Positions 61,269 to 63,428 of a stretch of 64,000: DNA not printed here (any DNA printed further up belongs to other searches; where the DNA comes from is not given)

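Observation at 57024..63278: DdhC (E1 3-dehydrase) next to an ALS-like ThDP enzyme and a GtrB-like GT2: possible branched 3,6-dideoxyhexose pathway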

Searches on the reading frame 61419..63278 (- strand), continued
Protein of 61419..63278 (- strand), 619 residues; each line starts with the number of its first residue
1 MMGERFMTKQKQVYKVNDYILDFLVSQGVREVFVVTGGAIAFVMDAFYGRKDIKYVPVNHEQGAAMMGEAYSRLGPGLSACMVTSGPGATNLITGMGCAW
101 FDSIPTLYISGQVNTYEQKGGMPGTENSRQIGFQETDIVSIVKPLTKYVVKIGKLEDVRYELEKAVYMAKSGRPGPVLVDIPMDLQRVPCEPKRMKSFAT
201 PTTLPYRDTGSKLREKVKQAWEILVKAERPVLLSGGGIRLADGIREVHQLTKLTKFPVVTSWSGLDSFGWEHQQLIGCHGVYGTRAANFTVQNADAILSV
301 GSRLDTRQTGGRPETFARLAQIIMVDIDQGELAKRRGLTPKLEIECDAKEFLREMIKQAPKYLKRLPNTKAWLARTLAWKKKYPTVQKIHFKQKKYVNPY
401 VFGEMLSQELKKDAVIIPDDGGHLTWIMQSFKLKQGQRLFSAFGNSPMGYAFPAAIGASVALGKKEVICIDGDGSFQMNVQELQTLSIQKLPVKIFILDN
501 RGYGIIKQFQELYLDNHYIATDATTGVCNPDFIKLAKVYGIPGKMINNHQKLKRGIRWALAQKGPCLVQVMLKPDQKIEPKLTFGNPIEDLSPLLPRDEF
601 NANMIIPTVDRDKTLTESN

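Call 32: search_protein_families(library=ncbifam, proteins=[L001:2697-3596:+, L001:3593-4549:+, L001:4546-5634:+, L001:5611-6498:-, L001:6495-7670:-, L001:485-1477:+, L001:1425-2672:-, L001:7717-9795:+, L001:3-524:+], max_evalue=0.00001)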
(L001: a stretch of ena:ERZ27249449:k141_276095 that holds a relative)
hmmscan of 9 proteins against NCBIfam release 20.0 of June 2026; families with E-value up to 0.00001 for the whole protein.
L001:2697-3596:+ (299 aa): 29 families (the best 25 are shown)
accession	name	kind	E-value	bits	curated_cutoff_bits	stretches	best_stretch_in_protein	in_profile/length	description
NF004938.0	PRK06291.1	equivalog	4e-76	256.6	528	1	2-298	3-303/468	aspartate kinase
TIGR00657.1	asp_kinases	subfamily_domain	4.5e-70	236.9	208.7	1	1-298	3-284/442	aspartate kinase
NF006570.0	PRK09084.1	equivalog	4.2e-69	233.8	455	1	1-298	4-292/452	lysine-sensitive aspartokinase 3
TIGR00656.1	asp_kin_monofn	equivalog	2.3e-64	217.9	402.25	1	1-296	3-247/407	aspartate kinase, monofunctional class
NF006959.0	PRK09436.1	equivalog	6.8e-61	206.3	726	1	1-298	1-297/819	bifunctional aspartate kinase/homoserine dehydrogenase I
NF006234.1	PRK08373.1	subfamily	4.6e-52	177.3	237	1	1-285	2-264/338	aspartate kinase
NF007003.0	PRK09466.1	subfamily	1e-48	166.4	582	1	4-295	15-297/810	bifunctional aspartate kinase/homoserine dehydrogenase II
NF005159.0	PRK06635.2-3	equivalog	2.5e-43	148.6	379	2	107-272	57-224/406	aspartate kinase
NF006515.0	PRK08961.1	equivalog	4.3e-43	147.4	802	1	2-298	10-305/861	bifunctional aspartate kinase/diaminopimelate decarboxylase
NF005154.0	PRK06635.1-2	equivalog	5.6e-43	147.8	376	2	103-297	54-243/407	aspartate kinase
TIGR02078.1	AspKin_pair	subfamily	7.5e-43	147.1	242.4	1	1-296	1-268/327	putative Pyrococcus aspartate kinase subunit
NF004579.0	PRK05925.1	equivalog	4.2e-42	144.7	665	1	2-295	4-277/440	aspartate kinase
NF005155.0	PRK06635.1-4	equivalog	2.1e-39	135.7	346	2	112-297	61-241/407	aspartate kinase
NF006068.0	PRK08210.1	equivalog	1.7e-38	132.9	474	1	108-297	62-246/405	aspartate kinase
NF006540.0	PRK09034.1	equivalog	5.3e-35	120.9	434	1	1-298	1-289/454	aspartate kinase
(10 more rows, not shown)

L001:3593-4549:+ (318 aa): 7 families
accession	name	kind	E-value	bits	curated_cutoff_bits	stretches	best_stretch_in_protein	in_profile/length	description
NF006959.0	PRK09436.1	equivalog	3.7e-88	296.5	726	1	57-316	550-814/819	bifunctional aspartate kinase/homoserine dehydrogenase I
NF007003.0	PRK09466.1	subfamily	8.9e-74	249.3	582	1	54-317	541-809/810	bifunctional aspartate kinase/homoserine dehydrogenase II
NF006235.0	PRK08374.1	equivalog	5.9e-41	140.6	451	1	57-314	94-328/336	homoserine dehydrogenase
NF004912.0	PRK06270.1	equivalog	6.5e-37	127.7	373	1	60-317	101-339/343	homoserine dehydrogenase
NF004976.0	PRK06349.1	subfamily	5.8e-36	124.5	205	1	5-317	5-321/430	homoserine dehydrogenase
NF005002.0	PRK06392.1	equivalog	9.3e-23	80.7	296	1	57-195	87-229/329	homoserine dehydrogenase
NF005290.0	PRK06813.1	equivalog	1e-12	47.7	286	1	105-206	143-245/346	homoserine dehydrogenase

L001:4546-5634:+ (362 aa): 8 families
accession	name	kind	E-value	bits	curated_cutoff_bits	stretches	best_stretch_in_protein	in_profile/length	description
NF006416.0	PRK08664.1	subfamily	4e-131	437.3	232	1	1-359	1-349/350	aspartate-semialdehyde dehydrogenase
TIGR00978.1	asd_EA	equivalog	8.7e-97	324.2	301.2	1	4-354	1-341/342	aspartate-semialdehyde dehydrogenase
NF011456.0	PRK14874.1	equivalog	1.5e-26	93.3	223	2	2-192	3-166/346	aspartate-semialdehyde dehydrogenase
TIGR01296.1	asd_B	equivalog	1.8e-22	79.9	324.2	1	5-216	1-184/339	aspartate-semialdehyde dehydrogenase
NF005229.0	PRK06728.1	equivalog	2.1e-16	59.7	628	1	2-220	4-193/347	aspartate-semialdehyde dehydrogenase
TIGR01850.1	argC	equivalog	7.6e-10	38.5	233.6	1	5-93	2-79/345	N-acetyl-gamma-glutamyl-phosphate reductase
NF004224.0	PRK05671.1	equivalog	4.8e-06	26.3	284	0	238-355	231-333/336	aspartate-semialdehyde dehydrogenase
NF005957.0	PRK08040.1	equivalog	7.9e-06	25.5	273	0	5-192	6-167/336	aspartate-semialdehyde dehydrogenase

L001:5611-6498:- (295 aa): 5 families
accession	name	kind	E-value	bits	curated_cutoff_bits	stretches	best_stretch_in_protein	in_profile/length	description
TIGR02197.1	heptose_epim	equivalog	9e-16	57.9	274.6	1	39-238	48-263/316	ADP-glyceromanno-heptose 6-epimerase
NF047922.1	GDPFucSynFcl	equivalog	1e-09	38.3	500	0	5-109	5-112/308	GDP-L-fucose synthase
TIGR01181.1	dTDP_gluc_dehyt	equivalog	6.4e-09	35.3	365.1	1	39-287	58-315/321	dTDP-glucose 4,6-dehydratase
TIGR01179.1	galE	equivalog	2.2e-08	33.3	262.3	0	34-164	50-184/332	UDP-glucose 4-epimerase GalE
TIGR01214.1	rmlD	equivalog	2.6e-06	26.7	224.05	1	5-160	2-154/285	dTDP-4-dehydrorhamnose reductase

L001:6495-7670:- (391 aa): 81 families (the best 25 are shown)
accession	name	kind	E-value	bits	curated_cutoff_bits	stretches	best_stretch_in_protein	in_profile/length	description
NF041091.1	asp_aminotase_Arch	equivalog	7e-102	341.1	550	1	20-386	15-374/376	aspartate aminotransferase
NF041364.1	GntC_guanitoxin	equivalog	3.2e-100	335.5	415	1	39-385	5-355/356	guanitoxin biosynthesis PLP-dependent (S)-gamma-hydroxy-L-arginine cyclodehydratase GntC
NF005817.0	PRK07683.1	equivalog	8.7e-97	324.2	575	1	29-387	25-381/387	aminotransferase A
NF004770.0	PRK06108.1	subfamily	5.2e-96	321.9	422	1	29-389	33-394/396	pyridoxal phosphate-dependent aminotransferase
NF005816.0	PRK07682.1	equivalog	1.1e-94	317.3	620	1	32-388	29-384/390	aminotransferase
NF004769.0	PRK06107.1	equivalog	1.1e-89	301.1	617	1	6-390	7-401/402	aspartate transaminase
NF006229.0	PRK08361.1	equivalog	5.6e-87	292.3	624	1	23-389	28-390/391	aspartate aminotransferase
NF006514.0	PRK08960.1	equivalog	1.4e-83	280.9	554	1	19-389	19-387/388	pyridoxal phosphate-dependent aminotransferase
NF004975.0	PRK06348.1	equivalog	2.6e-83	280.1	549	1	18-385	15-381/384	pyridoxal phosphate-dependent aminotransferase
NF005601.0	PRK07337.1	equivalog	2.1e-79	267.5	496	1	20-387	23-392/394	pyridoxal phosphate-dependent aminotransferase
NF005588.0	PRK07309.1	equivalog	4e-79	266.3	576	1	33-388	31-387/391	pyridoxal phosphate-dependent aminotransferase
NF006230.0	PRK08363.1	equivalog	1e-75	255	534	1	20-387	18-392/398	alanine aminotransferase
NF006756.0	PRK09276.1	subfamily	1.3e-73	248.1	507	1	26-386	25-385/387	LL-diaminopimelate aminotransferase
TIGR03540.1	DapC_direct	equivalog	5.6e-71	239.5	593.25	1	26-385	23-382/383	LL-diaminopimelate aminotransferase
NF005744.0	PRK07568.1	subfamily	5.4e-68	229.6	389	1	20-389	18-392/398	pyridoxal phosphate-dependent aminotransferase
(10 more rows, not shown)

L001:485-1477:+ (330 aa): 28 families (the best 25 are shown)
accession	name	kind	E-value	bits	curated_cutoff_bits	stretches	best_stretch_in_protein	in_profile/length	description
TIGR02622.1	CDP_4_6_dhtase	equivalog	3.7e-65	220.4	278.45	1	15-327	2-332/352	CDP-glucose 4,6-dehydratase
TIGR01181.1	dTDP_gluc_dehyt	equivalog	9.5e-50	169.5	365.1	1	19-327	1-313/321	dTDP-glucose 4,6-dehydratase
TIGR04180.1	EDH_00030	hypoth_equivalog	9e-39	133.3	475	1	20-311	1-295/297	NAD-dependent 4,6-dehydratase LegB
TIGR01179.1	galE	equivalog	1.7e-37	129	262.3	1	19-324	1-324/332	UDP-glucose 4-epimerase GalE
NF007582.0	PRK10217.1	equivalog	1.5e-29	103.2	698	1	18-325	2-331/355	dTDP-glucose 4,6-dehydratase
NF007490.0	PRK10084.1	subfamily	3.5e-26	92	649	2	154-325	158-334/361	dTDP-glucose 4,6-dehydratase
NF007956.0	PRK10675.1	subfamily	3.8e-24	85.4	394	2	19-169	2-155/338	UDP-glucose 4-epimerase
TIGR02197.1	heptose_epim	equivalog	3.7e-19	69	274.6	1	20-297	1-282/316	ADP-glyceromanno-heptose 6-epimerase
TIGR01472.1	gmd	equivalog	2.5e-16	59.8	415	1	18-286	1-278/342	GDP-mannose 4,6-dehydratase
TIGR03466.1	HpnA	hypoth_equivalog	4.4e-15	55.4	367.65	1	19-150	2-124/327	hopanoid-associated sugar epimerase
NF011728.1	PRK15181.1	equivalog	5e-15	55.3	760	1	17-262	15-268/348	Vi polysaccharide biosynthesis UDP-N-acetylglucosaminuronic acid C-4 epimerase TviC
NF047922.1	GDPFucSynFcl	equivalog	1.2e-14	54.5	500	1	17-325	2-301/308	GDP-L-fucose synthase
NF043036.1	ErythonDh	equivalog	9e-14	51.4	325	1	19-177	2-163/321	D-erythronate dehydrogenase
NF042422.1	oxyalk_red_OleD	equivalog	1.3e-12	47.8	580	1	19-281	2-255/329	2-alkyl-3-oxoalkanoate reductase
TIGR03589.1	PseB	equivalog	2.3e-11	43.2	407.75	1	16-144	3-130/324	UDP-N-acetylglucosamine 4,6-dehydratase (inverting)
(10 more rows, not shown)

L001:1425-2672:- (415 aa): 0 families

L001:7717-9795:+ (692 aa): 0 families

L001:3-524:+ (173 aa): 3 families
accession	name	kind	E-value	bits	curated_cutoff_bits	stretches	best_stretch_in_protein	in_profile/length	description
TIGR02623.1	G1P_cyt_trans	equivalog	2.9e-43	148.2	300.25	1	5-172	88-255/255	glucose-1-phosphate cytidylyltransferase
TIGR03992.1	Arch_glmU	subfamily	2e-08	33.5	292.1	1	9-148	71-213/393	bifunctional sugar-1-phosphate nucleotidylyltransferase/acetyltransferase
NF041173.1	Sug_nt_acttase_Thmprot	equivalog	2.8e-07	29.8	600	1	12-162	72-227/405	bifunctional sugar-1-phosphate nucleotidylyltransferase/acetyltransferase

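Call 45: search_solved_structures(query=window:61419-63278:-, show_alignments=3, max_evalue=1e-80)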
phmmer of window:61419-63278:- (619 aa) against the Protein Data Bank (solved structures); distinct sequences matched with E-value up to 1e-80: 9.
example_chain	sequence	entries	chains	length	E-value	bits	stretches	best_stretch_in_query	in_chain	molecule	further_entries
8rph_A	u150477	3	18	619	1.4e-111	377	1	13-617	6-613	Thiamine pyrophosphate-binding protein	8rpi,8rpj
5ahk_A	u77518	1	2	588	6.3e-92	312.1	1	14-593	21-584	ACETOLACTATE SYNTHASE II, LARGE SUBUNIT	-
3e9y_A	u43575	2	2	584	6.8e-83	282.3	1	13-590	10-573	Acetolactate synthase, chloroplastic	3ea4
7tzz_A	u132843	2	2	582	1.3e-82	281.3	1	13-590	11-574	Acetolactate synthase, chloroplastic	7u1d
6u9h_A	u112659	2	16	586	2.3e-82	280.5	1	13-590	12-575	Acetolactate synthase, chloroplastic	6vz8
8et5_A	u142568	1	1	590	2.4e-82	280.5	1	13-590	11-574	Acetolactate synthase, chloroplastic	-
1ybh_A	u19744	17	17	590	2.4e-82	280.5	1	13-590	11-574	Acetolactate synthase, chloroplast | Acetolactate synthase | Acetolactate synthase, chloroplastic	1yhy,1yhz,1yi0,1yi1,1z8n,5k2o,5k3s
7stq_A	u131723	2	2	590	3.2e-82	280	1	13-590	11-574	Acetolactate synthase, chloroplastic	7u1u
7u25_A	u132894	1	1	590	4.2e-82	279.6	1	13-590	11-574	Acetolactate synthase, chloroplastic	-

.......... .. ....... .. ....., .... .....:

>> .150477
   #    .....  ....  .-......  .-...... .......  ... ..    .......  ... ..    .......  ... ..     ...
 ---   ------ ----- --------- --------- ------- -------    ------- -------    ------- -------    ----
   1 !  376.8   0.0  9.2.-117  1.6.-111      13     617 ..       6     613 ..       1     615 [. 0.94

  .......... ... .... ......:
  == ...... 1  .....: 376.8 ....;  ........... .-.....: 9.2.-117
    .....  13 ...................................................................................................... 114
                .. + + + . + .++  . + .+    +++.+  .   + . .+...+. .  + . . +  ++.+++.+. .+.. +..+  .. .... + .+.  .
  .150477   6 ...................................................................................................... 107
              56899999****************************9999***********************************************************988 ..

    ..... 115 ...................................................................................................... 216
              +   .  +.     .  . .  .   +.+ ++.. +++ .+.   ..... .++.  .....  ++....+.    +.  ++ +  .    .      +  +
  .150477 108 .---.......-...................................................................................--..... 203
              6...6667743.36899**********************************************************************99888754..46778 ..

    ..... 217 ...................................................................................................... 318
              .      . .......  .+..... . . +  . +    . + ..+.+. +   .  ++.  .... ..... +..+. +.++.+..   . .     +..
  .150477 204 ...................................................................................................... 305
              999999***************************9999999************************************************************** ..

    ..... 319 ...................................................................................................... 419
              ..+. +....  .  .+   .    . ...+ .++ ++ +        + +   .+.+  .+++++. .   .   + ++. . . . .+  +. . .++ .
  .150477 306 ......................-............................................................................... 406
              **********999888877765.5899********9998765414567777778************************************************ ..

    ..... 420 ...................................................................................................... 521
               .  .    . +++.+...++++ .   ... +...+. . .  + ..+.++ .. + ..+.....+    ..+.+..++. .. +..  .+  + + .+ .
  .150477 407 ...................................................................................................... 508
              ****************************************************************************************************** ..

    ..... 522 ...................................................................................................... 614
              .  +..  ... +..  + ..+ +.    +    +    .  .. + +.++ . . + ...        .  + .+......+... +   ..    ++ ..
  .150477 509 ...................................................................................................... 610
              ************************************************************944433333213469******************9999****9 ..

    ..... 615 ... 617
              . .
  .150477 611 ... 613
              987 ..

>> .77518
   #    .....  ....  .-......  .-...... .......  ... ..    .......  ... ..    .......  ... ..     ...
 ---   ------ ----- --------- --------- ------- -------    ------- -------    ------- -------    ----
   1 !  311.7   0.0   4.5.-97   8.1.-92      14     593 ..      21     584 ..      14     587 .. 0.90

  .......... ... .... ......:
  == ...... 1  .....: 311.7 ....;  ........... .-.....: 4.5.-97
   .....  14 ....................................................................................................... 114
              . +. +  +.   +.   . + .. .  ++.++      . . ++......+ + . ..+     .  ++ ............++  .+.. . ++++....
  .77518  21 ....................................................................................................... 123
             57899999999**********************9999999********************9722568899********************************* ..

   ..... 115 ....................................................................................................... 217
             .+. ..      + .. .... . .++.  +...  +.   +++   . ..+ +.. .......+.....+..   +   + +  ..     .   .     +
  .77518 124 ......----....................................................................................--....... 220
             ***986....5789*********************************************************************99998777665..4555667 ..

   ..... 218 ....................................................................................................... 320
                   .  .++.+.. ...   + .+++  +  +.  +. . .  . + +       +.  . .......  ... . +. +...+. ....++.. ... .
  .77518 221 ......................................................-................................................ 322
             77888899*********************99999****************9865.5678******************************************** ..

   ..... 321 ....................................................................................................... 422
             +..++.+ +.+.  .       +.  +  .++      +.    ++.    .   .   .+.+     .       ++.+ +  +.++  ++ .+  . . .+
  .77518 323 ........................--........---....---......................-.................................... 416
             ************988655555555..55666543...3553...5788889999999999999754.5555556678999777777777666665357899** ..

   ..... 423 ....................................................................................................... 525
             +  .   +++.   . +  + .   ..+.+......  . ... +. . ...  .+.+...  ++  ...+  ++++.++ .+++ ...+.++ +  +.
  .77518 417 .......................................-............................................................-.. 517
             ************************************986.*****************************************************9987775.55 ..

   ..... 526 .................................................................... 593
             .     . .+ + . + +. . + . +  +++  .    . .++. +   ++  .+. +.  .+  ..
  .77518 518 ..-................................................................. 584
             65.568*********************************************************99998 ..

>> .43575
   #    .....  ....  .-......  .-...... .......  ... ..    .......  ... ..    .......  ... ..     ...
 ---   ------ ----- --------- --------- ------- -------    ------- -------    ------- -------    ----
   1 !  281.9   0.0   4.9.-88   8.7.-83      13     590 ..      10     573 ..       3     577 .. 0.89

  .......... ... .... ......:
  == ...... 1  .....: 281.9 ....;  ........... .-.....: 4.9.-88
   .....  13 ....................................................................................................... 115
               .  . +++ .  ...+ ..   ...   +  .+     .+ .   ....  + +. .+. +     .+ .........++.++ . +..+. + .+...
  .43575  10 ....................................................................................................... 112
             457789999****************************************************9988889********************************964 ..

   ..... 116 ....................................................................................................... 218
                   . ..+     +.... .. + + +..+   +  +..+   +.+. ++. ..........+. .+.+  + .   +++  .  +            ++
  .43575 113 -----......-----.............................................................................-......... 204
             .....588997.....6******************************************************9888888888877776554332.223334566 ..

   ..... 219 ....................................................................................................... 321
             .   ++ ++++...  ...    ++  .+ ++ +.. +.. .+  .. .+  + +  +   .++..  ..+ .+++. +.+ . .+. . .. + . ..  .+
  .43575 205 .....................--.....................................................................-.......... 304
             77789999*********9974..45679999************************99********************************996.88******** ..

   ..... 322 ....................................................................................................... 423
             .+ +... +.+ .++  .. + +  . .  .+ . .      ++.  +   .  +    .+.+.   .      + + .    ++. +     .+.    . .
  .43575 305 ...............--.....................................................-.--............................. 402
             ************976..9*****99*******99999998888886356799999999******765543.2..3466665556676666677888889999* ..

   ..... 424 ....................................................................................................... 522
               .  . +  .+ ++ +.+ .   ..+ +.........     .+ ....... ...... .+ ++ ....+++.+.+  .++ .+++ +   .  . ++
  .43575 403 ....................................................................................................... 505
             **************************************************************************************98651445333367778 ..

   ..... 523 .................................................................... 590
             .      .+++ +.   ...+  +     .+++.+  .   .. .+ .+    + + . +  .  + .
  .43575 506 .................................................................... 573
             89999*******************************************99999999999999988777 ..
